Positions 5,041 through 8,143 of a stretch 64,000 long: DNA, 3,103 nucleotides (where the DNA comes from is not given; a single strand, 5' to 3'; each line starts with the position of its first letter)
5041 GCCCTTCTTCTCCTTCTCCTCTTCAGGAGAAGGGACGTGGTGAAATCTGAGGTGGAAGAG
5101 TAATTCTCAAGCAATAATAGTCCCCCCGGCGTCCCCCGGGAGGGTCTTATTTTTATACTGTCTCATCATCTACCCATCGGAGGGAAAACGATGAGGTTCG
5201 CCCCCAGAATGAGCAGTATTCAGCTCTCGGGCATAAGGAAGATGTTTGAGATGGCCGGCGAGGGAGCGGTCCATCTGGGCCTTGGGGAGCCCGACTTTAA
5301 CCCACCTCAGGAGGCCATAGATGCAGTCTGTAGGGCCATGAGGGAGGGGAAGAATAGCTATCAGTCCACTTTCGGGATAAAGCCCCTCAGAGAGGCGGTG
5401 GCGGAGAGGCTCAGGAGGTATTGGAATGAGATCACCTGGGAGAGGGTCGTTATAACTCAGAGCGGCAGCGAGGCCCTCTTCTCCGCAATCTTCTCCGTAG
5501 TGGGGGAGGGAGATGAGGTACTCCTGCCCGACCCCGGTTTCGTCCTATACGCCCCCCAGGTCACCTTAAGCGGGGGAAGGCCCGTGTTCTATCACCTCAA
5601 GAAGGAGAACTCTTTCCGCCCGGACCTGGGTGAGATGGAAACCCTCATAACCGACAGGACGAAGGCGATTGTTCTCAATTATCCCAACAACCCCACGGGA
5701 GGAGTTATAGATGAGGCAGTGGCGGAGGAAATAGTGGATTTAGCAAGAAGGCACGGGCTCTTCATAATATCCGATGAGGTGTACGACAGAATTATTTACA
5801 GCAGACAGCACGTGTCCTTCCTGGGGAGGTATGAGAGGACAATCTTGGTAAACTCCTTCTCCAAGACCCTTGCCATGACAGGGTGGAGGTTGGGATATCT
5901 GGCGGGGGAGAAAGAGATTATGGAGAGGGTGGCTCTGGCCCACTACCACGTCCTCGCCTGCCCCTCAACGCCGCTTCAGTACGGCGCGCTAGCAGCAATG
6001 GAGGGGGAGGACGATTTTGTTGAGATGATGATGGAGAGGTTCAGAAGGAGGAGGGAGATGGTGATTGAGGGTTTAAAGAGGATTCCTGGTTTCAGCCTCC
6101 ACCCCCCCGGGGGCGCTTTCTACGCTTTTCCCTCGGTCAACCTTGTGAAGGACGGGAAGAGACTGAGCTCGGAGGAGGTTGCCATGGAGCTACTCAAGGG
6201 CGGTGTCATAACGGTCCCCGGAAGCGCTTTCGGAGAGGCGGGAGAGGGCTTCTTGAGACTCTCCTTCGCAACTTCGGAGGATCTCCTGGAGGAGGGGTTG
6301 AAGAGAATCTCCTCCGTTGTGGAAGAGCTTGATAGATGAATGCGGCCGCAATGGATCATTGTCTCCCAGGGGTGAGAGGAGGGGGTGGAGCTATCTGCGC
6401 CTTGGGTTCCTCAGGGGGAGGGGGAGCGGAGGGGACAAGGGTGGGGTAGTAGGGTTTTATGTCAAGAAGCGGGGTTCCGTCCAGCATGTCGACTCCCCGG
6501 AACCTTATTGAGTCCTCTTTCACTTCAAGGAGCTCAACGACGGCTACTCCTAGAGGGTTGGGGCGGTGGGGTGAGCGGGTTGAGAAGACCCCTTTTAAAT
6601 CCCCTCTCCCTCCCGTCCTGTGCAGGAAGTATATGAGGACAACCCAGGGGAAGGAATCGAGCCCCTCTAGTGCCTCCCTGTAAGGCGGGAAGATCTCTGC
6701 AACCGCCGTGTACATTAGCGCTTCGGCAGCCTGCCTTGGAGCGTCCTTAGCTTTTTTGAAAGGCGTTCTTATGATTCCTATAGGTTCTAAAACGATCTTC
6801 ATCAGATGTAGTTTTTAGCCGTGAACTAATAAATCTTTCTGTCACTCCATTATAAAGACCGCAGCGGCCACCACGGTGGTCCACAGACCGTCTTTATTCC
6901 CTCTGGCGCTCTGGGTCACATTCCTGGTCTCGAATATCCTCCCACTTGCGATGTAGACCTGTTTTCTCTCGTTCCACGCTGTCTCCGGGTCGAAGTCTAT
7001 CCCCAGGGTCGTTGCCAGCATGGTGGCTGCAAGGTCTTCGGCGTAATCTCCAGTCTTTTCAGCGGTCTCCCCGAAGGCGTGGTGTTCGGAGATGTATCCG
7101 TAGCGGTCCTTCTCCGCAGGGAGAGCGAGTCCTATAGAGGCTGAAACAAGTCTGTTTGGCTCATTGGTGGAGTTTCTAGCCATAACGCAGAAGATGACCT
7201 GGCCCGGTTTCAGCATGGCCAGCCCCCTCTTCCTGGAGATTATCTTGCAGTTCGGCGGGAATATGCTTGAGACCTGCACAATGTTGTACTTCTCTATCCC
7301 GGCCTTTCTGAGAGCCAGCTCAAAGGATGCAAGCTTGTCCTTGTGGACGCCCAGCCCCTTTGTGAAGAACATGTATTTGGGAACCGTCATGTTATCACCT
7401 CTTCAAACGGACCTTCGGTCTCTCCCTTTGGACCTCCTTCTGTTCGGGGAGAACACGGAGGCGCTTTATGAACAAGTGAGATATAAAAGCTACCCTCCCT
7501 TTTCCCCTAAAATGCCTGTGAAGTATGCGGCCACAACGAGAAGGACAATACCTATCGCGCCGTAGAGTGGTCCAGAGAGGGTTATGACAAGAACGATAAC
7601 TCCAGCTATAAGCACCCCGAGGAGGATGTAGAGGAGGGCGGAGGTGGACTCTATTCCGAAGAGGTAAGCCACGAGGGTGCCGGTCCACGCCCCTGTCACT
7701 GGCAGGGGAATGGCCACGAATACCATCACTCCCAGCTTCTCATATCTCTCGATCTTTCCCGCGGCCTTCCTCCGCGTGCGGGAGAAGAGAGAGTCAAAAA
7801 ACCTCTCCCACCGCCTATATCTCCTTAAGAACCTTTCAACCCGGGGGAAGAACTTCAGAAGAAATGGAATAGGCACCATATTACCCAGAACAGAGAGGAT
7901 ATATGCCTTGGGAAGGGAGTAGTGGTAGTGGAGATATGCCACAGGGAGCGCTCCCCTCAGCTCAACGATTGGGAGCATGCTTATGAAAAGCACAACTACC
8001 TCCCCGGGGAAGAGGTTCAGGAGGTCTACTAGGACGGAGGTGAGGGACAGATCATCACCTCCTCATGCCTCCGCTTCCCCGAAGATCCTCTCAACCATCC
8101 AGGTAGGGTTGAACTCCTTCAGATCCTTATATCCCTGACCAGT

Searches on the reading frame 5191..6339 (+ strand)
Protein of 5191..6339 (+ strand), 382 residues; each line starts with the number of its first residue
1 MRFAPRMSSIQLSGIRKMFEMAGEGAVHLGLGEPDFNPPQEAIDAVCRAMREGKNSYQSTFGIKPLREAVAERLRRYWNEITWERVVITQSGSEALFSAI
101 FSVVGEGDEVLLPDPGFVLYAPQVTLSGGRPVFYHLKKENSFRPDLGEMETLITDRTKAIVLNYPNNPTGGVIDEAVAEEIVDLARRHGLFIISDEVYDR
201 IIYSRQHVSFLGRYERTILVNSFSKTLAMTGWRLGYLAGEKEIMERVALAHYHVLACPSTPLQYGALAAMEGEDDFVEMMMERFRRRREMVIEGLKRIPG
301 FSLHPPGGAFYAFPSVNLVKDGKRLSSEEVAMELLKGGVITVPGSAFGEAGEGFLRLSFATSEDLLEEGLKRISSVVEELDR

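Call 5: search_protein_families(library=pfam, proteins=[window:5191-6339:+], max_evalue=0.001)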
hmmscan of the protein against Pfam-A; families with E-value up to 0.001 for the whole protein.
window:5191-6339:+ (382 aa): 4 families
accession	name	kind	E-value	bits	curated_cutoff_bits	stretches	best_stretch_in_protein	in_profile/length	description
PF00155.27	Aminotran_1_2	-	4.6e-65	220.6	19.7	1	27-373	4-361/361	Aminotransferase class I and II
PF01041.23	DegT_DnrJ_EryC1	-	1.6e-10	41.2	19.8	1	84-195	40-145/360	DegT/DnrJ/EryC1/StrS aminotransferase family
PF01053.26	Cys_Met_Meta_PP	-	4.6e-06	25.9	27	1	84-197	68-175/381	Cys/Met metabolism PLP-dependent enzyme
PF00266.25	Aminotran_5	-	0.00012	21.7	21.5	1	77-196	54-176/371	Aminotransferase class-V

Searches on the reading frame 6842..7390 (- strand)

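Call 20: search_protein_families(library=pfam, proteins=[window:6842-7390:-], max_evalue=0.01)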
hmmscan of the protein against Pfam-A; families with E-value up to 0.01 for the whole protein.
window:6842-7390:- (182 aa): 1 family
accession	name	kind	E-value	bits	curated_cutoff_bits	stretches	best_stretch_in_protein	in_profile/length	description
PF01862.21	PvlArgDC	-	2.3e-63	213.4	22.7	1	3-180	1-161/161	Pyruvoyl-dependent arginine decarboxylase (PvlArgDC)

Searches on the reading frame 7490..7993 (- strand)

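Call 20: search_protein_families(library=pfam, proteins=[window:7490-7993:-], max_evalue=0.01)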
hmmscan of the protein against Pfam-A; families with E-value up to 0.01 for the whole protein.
window:7490-7993:- (167 aa): 1 family
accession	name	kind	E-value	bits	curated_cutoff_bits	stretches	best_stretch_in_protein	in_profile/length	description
PF06695.16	Sm_multidrug_ex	-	7.4e-39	133.5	30.7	1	11-133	1-121/121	Putative small multi-drug export protein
